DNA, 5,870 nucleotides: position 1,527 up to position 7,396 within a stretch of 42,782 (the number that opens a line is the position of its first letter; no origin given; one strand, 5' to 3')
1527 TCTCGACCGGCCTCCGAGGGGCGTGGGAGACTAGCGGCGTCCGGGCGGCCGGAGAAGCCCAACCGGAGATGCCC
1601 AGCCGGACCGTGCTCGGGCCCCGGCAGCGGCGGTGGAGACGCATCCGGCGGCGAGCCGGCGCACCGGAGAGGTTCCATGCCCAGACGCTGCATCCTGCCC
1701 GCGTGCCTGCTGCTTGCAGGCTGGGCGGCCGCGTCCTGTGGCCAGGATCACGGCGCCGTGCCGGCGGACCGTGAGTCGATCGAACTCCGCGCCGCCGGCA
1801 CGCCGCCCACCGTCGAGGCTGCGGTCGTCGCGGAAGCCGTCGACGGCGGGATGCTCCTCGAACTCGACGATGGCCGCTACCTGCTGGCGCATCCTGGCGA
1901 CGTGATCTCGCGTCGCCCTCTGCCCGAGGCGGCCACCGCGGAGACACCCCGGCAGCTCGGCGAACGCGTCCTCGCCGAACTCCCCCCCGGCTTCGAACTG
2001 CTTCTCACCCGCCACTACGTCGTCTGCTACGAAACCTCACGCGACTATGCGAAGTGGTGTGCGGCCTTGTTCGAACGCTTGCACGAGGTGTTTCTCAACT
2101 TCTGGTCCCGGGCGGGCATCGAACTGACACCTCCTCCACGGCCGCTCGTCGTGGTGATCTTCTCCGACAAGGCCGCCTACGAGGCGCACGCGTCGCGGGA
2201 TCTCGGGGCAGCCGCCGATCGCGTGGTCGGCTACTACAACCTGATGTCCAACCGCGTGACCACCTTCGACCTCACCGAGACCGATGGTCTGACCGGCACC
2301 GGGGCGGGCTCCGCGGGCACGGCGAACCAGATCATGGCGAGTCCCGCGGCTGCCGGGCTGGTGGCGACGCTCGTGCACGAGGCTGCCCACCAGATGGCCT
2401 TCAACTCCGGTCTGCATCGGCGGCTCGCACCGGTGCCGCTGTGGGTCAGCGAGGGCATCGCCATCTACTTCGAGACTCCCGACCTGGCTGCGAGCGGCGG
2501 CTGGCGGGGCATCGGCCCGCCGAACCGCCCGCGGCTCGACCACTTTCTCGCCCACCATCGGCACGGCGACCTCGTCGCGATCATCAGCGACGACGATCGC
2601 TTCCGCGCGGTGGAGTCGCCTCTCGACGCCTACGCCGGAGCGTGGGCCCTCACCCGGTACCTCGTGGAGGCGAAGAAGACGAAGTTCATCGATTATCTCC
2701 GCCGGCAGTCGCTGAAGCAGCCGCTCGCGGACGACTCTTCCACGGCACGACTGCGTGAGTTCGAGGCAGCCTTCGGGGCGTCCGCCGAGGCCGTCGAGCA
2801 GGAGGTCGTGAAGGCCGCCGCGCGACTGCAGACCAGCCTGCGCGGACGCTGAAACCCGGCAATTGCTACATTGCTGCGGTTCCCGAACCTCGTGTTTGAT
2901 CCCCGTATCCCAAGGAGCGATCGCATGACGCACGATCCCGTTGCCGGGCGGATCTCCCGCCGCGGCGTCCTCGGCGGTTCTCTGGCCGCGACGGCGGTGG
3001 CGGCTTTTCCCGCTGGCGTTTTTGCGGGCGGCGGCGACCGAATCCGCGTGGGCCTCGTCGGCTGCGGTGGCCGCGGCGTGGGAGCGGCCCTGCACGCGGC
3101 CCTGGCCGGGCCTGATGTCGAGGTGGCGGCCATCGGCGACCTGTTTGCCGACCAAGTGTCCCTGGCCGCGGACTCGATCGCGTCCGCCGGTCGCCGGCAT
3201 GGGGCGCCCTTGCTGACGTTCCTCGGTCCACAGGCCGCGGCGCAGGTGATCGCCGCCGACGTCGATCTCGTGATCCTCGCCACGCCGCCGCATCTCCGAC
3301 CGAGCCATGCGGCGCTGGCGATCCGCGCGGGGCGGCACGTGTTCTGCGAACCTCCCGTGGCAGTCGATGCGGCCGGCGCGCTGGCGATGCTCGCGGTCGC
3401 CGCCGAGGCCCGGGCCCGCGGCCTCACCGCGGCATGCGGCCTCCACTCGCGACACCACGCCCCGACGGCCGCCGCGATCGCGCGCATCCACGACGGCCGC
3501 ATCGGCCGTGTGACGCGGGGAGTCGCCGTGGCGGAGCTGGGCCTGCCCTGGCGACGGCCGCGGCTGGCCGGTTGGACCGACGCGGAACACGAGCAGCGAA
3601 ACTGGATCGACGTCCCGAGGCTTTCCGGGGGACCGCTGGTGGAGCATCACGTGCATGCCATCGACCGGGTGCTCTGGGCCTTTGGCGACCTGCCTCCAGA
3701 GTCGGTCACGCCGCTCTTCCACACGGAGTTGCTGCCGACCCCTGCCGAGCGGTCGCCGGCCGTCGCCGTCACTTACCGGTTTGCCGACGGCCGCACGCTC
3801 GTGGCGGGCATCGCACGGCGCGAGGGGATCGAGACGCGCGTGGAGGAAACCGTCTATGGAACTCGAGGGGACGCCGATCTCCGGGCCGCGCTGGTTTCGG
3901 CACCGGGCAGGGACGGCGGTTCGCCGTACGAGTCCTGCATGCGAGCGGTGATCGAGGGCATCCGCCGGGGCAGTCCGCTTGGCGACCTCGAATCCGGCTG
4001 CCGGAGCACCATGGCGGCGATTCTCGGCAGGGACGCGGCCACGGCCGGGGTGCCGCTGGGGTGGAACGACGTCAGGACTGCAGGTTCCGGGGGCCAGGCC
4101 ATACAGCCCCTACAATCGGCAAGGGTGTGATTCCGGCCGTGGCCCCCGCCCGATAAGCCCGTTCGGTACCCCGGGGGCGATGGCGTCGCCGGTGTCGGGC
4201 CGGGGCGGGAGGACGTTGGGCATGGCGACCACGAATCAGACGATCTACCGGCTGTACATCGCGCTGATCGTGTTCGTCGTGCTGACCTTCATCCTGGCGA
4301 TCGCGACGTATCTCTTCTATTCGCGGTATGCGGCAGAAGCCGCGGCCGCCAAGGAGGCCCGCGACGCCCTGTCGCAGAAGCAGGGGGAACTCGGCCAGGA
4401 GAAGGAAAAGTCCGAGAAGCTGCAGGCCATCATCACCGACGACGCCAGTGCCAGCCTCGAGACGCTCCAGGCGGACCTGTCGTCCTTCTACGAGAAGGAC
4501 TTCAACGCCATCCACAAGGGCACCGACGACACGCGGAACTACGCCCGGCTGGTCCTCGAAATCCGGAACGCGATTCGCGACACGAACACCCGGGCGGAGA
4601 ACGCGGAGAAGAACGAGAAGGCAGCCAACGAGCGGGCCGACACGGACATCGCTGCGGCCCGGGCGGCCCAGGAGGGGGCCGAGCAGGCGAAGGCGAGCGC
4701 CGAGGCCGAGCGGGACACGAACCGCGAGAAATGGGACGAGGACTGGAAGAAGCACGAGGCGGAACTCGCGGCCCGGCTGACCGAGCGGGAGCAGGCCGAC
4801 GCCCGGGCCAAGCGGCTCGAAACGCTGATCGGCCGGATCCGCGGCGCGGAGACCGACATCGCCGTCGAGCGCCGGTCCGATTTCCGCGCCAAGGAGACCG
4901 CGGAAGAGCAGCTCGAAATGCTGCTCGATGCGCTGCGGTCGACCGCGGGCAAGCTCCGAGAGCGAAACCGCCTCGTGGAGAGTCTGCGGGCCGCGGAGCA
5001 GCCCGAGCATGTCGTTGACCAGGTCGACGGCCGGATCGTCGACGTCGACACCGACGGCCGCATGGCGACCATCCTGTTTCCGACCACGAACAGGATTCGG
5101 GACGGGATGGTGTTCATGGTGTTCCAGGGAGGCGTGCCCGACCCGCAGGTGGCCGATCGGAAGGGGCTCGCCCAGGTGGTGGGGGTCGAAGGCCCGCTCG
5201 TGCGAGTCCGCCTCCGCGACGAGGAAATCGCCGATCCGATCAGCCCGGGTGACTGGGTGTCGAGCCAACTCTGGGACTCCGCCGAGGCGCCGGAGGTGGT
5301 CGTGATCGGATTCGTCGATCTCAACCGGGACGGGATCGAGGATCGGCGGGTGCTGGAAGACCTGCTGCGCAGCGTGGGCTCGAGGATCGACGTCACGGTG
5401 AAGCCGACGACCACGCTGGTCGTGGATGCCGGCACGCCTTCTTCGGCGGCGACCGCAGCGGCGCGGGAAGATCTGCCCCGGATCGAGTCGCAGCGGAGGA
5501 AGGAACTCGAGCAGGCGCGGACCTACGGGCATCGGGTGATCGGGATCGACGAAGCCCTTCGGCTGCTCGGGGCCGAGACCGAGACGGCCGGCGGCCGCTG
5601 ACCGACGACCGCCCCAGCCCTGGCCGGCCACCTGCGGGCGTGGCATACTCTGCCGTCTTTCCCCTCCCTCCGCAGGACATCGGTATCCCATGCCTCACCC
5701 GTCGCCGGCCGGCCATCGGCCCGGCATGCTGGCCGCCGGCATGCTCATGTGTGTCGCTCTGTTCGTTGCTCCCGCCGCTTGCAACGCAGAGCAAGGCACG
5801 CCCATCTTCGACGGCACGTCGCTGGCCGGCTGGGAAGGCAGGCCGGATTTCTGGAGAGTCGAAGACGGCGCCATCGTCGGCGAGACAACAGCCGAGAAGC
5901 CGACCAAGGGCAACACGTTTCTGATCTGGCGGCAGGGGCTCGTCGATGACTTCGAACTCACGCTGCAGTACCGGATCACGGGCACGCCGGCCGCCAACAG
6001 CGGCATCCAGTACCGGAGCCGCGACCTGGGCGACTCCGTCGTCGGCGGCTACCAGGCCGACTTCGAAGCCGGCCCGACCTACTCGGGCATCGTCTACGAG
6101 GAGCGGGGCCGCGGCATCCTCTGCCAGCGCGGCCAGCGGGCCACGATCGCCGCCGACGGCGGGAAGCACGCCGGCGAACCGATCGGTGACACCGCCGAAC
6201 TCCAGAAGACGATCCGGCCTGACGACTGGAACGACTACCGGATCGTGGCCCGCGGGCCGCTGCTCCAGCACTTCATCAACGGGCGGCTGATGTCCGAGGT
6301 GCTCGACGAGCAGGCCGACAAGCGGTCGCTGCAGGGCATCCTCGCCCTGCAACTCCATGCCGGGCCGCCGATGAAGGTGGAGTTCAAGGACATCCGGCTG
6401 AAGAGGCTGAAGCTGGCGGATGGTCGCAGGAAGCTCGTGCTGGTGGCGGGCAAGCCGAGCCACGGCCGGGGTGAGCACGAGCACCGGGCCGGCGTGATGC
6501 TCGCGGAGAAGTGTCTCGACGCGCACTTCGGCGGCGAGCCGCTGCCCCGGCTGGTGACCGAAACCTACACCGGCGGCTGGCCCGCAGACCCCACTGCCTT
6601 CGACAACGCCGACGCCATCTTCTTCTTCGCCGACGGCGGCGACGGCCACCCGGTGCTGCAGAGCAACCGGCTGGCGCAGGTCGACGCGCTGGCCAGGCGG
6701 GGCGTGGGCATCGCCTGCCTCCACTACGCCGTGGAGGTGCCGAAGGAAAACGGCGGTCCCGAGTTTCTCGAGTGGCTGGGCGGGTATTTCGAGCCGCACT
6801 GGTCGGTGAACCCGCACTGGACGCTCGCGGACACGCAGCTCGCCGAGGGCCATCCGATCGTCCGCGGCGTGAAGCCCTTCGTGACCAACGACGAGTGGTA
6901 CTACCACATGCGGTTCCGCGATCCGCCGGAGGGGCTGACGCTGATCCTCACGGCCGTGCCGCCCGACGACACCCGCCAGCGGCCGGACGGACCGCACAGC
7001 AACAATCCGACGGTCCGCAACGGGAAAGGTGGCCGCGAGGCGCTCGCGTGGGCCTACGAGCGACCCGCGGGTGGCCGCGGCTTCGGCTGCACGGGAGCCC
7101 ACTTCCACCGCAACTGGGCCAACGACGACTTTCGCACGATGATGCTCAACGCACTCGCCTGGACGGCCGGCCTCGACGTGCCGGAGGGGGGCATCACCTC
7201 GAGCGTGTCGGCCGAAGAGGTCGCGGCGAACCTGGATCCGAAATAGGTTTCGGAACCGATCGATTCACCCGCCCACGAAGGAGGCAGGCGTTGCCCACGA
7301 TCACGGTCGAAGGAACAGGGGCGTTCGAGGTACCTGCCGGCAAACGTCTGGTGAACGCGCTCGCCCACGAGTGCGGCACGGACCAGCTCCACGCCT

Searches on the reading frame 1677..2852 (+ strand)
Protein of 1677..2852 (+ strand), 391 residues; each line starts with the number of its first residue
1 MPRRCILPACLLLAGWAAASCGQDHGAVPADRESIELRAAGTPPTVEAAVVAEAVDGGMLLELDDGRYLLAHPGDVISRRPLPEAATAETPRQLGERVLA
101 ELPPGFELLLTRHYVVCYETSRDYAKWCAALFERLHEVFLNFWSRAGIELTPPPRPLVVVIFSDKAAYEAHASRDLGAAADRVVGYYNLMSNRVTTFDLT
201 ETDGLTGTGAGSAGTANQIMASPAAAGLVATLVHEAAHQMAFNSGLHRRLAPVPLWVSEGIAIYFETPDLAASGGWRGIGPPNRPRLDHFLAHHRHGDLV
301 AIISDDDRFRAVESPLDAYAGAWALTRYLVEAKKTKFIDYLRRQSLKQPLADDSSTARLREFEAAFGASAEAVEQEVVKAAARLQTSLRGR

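Call 87: search_protein_families(library=pfam, proteins=[window:1677-2852:+], max_evalue=0.001)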
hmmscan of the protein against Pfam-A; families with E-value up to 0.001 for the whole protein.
window:1677-2852:+ (391 aa): 1 family
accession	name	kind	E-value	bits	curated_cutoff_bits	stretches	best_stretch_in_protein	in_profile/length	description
PF07607.17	DUF1570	-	8.8e-33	113.8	22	1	229-351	2-129/129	Protein of unknown function (DUF1570)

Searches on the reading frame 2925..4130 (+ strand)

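Call 87: search_protein_families(library=pfam, proteins=[window:2925-4130:+], max_evalue=0.001)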
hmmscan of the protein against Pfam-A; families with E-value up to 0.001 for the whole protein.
window:2925-4130:+ (401 aa): 3 families
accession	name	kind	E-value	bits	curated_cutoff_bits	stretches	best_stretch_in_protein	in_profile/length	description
PF01408.29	GFO_IDH_MocA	-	3.9e-10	40.9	24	1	40-164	1-114/120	Oxidoreductase family, NAD-binding Rossmann fold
PF22725.1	GFO_IDH_MocA_C3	-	1.2e-08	35.4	27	1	184-316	4-122/124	GFO/IDH/MocA C-terminal domain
PF02894.22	GFO_IDH_MocA_C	-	0.00011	22.5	22.9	1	220-315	30-125/218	Oxidoreductase family, C-terminal alpha/beta domain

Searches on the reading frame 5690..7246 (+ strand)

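Call 87: search_protein_families(library=pfam, proteins=[window:5690-7246:+], max_evalue=0.001)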
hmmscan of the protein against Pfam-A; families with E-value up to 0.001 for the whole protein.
window:5690-7246:+ (518 aa): 2 families
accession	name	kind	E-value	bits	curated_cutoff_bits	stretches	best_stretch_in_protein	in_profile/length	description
PF06439.18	3keto-disac_hyd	-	1.3e-36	126.8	26.8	1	37-238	3-187/187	3-keto-disaccharide hydrolase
PF06283.17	ThuA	-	1.2e-15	58.8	33.4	1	305-492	49-209/209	Trehalose utilisation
